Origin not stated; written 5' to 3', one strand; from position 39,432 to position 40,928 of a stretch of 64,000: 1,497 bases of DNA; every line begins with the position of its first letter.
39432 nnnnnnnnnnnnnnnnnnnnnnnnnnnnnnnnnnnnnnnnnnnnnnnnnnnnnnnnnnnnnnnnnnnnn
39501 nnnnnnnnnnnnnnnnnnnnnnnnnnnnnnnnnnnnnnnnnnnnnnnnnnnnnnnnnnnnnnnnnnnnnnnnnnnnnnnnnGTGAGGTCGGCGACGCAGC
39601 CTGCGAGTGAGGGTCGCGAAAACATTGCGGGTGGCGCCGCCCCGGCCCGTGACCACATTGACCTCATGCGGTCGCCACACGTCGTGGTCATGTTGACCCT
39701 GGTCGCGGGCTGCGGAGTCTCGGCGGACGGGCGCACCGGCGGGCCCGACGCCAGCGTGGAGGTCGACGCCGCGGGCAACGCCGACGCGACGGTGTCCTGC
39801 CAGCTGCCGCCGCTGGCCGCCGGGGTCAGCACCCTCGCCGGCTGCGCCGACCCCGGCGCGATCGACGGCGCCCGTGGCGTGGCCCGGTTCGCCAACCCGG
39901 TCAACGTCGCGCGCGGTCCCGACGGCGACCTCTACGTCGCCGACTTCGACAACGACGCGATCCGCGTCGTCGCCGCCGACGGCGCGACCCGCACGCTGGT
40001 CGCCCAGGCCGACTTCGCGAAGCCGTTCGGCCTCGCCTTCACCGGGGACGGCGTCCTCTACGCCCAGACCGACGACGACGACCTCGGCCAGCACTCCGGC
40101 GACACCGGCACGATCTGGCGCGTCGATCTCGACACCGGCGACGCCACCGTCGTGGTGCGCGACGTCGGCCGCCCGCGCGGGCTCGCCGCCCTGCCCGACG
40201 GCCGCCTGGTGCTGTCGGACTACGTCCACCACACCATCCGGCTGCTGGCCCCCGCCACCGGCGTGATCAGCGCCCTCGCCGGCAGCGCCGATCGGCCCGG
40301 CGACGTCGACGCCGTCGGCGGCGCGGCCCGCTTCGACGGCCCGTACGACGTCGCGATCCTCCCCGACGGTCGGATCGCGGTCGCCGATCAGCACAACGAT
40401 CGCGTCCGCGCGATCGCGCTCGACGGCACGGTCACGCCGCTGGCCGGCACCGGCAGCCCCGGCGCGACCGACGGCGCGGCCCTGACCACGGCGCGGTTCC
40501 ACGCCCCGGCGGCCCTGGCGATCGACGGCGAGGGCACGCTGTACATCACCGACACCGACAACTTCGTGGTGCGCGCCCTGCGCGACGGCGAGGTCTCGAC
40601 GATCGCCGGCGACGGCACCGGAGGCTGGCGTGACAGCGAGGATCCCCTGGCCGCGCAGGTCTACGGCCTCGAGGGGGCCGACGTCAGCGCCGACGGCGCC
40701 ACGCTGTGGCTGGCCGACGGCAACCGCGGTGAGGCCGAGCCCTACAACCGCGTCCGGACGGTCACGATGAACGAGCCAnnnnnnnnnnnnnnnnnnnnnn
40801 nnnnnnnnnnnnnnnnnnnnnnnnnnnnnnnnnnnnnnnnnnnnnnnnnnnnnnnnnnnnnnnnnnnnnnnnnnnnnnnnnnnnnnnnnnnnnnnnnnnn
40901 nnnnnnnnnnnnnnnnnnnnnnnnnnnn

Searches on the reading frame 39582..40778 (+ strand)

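Call 48: search_protein_families(library=pfam, proteins=[window:39582-40778:+], max_evalue=0.001)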
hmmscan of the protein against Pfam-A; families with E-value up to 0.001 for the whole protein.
window:39582-40778:+ (399 aa): 6 families
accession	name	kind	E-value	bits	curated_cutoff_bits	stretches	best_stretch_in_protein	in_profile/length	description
PF01436.27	NHL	-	1.9e-15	56.4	20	0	197-220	3-26/28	NHL repeat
PF25021.1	TEN_NHL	-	1e-12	48.2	27.1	0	100-140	27-65/357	Teneurin NHL domain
PF24684.1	Vgb_lyase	-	1.2e-07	31.3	50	1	104-188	55-139/290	Virginiamycin B lyase family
PF08450.18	SGL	-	2.7e-05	24.3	26.3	0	113-284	50-216/246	SMP-30/Gluconolactonase/LRE-like region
PF23500.1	DUF7133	-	0.00051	19.9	27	0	105-128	330-353/385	Domain of unknown function (DUF7133)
PF21959.2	DUF6923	-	0.0008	19.7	27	0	92-191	76-167/234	Repeat of unknown function (DUF6923)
